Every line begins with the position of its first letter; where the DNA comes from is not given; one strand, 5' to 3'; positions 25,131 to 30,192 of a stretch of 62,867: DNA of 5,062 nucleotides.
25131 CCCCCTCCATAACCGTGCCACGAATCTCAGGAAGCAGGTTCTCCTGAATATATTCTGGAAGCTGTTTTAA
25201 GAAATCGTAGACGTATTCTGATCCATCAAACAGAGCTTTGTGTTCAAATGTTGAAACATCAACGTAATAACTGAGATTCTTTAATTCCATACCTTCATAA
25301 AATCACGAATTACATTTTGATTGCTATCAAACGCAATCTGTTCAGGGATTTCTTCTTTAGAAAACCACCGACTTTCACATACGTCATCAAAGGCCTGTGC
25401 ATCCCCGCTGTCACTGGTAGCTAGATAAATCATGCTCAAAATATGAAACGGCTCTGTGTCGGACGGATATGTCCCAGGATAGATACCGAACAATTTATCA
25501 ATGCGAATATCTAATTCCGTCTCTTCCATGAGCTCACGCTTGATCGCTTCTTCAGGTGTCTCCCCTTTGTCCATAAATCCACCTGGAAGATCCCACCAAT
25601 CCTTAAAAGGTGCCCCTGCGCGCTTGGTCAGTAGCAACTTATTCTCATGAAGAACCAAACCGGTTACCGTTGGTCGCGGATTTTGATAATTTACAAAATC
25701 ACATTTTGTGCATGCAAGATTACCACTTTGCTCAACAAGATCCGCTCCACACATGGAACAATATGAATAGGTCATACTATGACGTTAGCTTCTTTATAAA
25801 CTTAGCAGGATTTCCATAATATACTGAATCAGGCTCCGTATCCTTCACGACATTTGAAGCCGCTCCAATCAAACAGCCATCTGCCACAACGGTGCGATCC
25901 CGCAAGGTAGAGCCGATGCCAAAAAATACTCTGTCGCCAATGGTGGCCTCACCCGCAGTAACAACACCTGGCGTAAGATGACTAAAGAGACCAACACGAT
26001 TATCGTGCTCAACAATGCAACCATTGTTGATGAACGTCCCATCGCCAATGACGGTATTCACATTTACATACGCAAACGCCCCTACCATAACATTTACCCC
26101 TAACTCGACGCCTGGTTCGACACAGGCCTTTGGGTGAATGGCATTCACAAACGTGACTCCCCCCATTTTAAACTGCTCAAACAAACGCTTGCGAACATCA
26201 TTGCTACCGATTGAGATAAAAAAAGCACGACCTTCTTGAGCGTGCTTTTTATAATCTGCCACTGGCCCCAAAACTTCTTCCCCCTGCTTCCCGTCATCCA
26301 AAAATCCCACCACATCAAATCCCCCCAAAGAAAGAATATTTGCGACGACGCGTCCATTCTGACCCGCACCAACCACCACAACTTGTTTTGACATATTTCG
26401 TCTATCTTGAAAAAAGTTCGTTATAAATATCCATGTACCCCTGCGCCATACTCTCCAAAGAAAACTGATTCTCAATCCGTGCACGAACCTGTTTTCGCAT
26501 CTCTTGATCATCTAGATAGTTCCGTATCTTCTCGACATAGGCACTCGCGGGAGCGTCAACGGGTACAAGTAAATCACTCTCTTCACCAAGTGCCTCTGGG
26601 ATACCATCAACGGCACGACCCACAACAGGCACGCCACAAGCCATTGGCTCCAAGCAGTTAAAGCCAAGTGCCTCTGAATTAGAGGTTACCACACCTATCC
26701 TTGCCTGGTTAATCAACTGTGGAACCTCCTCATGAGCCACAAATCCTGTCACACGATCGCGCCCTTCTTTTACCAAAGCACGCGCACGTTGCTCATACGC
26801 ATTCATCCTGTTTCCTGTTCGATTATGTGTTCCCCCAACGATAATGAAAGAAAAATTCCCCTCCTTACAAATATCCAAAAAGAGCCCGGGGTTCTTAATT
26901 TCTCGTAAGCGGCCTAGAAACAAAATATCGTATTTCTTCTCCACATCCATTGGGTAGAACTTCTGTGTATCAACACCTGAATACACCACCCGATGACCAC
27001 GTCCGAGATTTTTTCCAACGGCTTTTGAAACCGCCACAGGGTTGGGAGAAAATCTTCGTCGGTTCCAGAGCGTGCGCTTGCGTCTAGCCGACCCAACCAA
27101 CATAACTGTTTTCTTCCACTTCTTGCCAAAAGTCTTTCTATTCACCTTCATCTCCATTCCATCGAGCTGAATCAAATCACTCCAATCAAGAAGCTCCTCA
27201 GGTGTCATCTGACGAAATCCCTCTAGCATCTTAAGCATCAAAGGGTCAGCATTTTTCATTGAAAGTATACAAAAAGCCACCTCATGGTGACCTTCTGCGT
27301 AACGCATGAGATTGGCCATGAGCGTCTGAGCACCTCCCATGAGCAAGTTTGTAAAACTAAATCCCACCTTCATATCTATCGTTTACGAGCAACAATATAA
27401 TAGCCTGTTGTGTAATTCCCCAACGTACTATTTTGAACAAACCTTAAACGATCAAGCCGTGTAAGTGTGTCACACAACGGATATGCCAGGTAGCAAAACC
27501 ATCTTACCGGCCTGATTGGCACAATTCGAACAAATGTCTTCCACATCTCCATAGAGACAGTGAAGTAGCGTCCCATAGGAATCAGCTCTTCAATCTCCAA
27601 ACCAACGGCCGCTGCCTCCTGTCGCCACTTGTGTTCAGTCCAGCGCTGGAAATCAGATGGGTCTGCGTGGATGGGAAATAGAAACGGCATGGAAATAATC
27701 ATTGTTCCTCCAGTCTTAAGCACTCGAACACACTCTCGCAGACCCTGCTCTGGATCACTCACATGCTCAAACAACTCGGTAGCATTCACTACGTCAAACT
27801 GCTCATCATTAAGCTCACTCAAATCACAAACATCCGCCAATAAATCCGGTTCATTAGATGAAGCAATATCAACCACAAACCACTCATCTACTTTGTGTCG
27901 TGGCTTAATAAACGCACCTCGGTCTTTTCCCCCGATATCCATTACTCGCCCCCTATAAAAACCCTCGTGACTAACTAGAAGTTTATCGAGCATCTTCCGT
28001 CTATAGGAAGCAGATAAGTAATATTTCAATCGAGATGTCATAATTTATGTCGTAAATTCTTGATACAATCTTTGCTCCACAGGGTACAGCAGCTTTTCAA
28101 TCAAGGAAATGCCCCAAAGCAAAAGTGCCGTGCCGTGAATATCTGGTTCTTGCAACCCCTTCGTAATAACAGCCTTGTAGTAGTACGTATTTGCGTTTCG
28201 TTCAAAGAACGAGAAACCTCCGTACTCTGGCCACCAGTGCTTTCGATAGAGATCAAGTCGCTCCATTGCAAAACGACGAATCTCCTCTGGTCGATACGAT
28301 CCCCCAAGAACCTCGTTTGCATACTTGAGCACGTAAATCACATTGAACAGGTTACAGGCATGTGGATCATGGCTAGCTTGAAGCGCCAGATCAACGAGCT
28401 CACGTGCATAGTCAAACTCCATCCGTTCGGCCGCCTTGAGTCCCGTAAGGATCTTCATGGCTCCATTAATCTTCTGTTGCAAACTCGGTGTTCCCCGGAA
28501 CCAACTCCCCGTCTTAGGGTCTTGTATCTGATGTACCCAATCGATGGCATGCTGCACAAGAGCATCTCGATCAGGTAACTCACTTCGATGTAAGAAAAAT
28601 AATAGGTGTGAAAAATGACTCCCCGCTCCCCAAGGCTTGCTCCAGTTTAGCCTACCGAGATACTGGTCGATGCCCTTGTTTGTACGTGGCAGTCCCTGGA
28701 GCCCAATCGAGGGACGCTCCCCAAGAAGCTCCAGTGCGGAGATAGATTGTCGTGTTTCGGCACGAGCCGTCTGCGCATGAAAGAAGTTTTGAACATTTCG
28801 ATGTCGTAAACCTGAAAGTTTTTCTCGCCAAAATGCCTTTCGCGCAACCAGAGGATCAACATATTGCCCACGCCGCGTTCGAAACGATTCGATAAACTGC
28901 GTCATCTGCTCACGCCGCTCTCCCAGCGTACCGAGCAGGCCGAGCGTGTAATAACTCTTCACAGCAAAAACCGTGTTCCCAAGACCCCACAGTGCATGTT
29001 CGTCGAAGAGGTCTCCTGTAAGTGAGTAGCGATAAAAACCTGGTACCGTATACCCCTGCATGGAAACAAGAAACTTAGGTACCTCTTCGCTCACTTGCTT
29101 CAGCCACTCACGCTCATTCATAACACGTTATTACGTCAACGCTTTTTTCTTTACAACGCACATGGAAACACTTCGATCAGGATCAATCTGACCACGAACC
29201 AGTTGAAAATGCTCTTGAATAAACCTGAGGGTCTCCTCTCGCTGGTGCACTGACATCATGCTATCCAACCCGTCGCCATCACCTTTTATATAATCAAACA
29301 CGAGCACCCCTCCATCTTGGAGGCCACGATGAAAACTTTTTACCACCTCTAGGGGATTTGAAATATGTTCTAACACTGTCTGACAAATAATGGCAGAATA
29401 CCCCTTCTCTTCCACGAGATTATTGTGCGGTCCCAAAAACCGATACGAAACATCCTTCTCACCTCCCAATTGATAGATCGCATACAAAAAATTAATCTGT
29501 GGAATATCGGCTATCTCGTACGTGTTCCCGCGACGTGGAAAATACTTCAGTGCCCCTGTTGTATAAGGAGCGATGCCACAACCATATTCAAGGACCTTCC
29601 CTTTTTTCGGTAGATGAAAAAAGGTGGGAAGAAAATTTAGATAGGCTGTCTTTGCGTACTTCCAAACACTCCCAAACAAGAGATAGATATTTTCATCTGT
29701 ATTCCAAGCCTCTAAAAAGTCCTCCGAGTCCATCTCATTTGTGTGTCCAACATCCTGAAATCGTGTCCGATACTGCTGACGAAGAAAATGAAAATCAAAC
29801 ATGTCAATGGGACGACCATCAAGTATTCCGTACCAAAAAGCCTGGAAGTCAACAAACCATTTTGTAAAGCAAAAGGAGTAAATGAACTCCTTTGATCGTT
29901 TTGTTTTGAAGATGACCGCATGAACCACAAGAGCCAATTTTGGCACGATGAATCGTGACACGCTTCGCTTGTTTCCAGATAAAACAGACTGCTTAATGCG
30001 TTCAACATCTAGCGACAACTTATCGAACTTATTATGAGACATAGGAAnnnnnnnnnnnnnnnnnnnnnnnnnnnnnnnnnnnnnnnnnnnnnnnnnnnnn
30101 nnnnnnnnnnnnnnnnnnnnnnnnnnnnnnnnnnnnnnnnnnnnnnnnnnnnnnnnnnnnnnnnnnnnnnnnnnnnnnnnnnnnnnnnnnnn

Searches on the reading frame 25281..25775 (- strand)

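Call 16: search_protein_families(library=pfam, proteins=[window:25281-25775:-], max_evalue=0.001)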
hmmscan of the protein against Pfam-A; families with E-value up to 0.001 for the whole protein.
window:25281-25775:- (164 aa): 2 families
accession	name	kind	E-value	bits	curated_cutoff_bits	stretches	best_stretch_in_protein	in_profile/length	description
PF00293.34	NUDIX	-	6.4e-23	81.7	21.1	1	34-157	3-132/134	NUDIX domain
PF14815.12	NUDIX_4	-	0.00018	21.7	35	1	39-149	3-103/113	NUDIX domain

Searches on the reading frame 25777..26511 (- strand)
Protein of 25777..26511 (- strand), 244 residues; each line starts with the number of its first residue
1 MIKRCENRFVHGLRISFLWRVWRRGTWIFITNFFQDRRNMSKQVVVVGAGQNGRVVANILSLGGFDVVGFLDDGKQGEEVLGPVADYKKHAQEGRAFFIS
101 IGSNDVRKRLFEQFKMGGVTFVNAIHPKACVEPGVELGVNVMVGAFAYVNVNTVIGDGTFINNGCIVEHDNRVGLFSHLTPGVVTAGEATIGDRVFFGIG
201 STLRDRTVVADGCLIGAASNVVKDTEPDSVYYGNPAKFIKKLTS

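Call 16: search_protein_families(library=pfam, proteins=[window:25777-26511:-], max_evalue=0.001)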
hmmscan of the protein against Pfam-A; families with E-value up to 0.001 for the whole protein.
window:25777-26511:- (244 aa): 2 families
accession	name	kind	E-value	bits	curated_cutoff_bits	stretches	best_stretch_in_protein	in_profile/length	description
PF17836.7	PglD_N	-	2.1e-13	51.1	23.4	1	43-113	1-77/78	PglD N-terminal domain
PF00132.30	Hexapep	-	1.8e-11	43.7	27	1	189-217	2-30/36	Bacterial transferase hexapeptide (six repeats)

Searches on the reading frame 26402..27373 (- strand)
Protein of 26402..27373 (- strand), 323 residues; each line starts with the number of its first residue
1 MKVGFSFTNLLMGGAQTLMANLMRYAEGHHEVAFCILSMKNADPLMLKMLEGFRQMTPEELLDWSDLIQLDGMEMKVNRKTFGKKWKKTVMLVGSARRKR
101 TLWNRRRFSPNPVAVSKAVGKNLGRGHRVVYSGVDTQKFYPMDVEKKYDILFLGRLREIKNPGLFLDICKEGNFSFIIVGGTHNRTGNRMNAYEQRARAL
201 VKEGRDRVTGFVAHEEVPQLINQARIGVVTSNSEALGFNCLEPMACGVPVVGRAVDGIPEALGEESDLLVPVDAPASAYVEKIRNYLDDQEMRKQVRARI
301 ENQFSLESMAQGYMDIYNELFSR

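Call 16: search_protein_families(library=pfam, proteins=[window:26402-27373:-], max_evalue=0.001)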
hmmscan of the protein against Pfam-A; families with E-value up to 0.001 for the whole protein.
window:26402-27373:- (323 aa): 4 families
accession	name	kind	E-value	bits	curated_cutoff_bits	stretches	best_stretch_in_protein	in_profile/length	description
PF00534.26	Glycos_transf_1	-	9.3e-26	90.8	26.4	1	145-300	13-169/172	Glycosyl transferases group 1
PF13692.12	Glyco_trans_1_4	-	1.2e-20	74.7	27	1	149-289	3-142/142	Glycosyl transferases group 1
PF13524.12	Glyco_trans_1_2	-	3.3e-11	43.8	25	1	175-305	16-134/144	Glycosyl transferase-like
PF20706.3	GT4-conflict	-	3.1e-05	23.6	26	1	145-304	195-372/385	Family 4 Glycosyltransferase in conflict systems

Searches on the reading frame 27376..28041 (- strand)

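Call 16: search_protein_families(library=pfam, proteins=[window:27376-28041:-], max_evalue=0.001)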
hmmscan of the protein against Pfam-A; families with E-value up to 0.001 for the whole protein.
window:27376-28041:- (221 aa): 5 families
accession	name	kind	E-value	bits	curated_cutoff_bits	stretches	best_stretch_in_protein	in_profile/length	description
PF08241.18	Methyltransf_11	-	2.8e-12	47.6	21.2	1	67-116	47-95/95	Methyltransferase domain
PF13489.12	Methyltransf_23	-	4.9e-08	33.3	27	1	15-135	7-133/164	Methyltransferase domain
PF08242.18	Methyltransf_12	-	6.7e-07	30.4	30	1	70-113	54-97/98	Methyltransferase domain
PF13847.12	Methyltransf_31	-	2.2e-06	27.9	27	1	70-120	62-113/145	Methyltransferase domain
PF13649.12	Methyltransf_25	-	5e-06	27.6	27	1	69-112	53-97/97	Methyltransferase domain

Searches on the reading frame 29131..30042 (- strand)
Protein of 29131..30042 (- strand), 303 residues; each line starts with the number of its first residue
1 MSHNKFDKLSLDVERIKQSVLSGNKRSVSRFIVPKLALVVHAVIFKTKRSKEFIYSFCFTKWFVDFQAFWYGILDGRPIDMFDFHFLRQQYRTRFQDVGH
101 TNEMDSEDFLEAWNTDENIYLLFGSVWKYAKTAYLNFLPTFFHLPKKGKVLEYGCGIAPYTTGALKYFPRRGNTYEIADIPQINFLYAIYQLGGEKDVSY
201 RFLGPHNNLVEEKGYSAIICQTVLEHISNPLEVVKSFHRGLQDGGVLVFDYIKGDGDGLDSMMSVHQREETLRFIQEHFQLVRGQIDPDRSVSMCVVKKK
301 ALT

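Call 16: search_protein_families(library=pfam, proteins=[window:29131-30042:-], max_evalue=0.001)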
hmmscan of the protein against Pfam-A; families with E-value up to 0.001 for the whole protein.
window:29131-30042:- (303 aa): 2 families
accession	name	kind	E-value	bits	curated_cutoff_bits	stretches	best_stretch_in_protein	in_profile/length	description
PF13489.12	Methyltransf_23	-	2.1e-11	44.3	27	1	127-268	2-135/164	Methyltransferase domain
PF08242.18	Methyltransf_12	-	4.9e-05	24.4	30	1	151-247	1-98/98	Methyltransferase domain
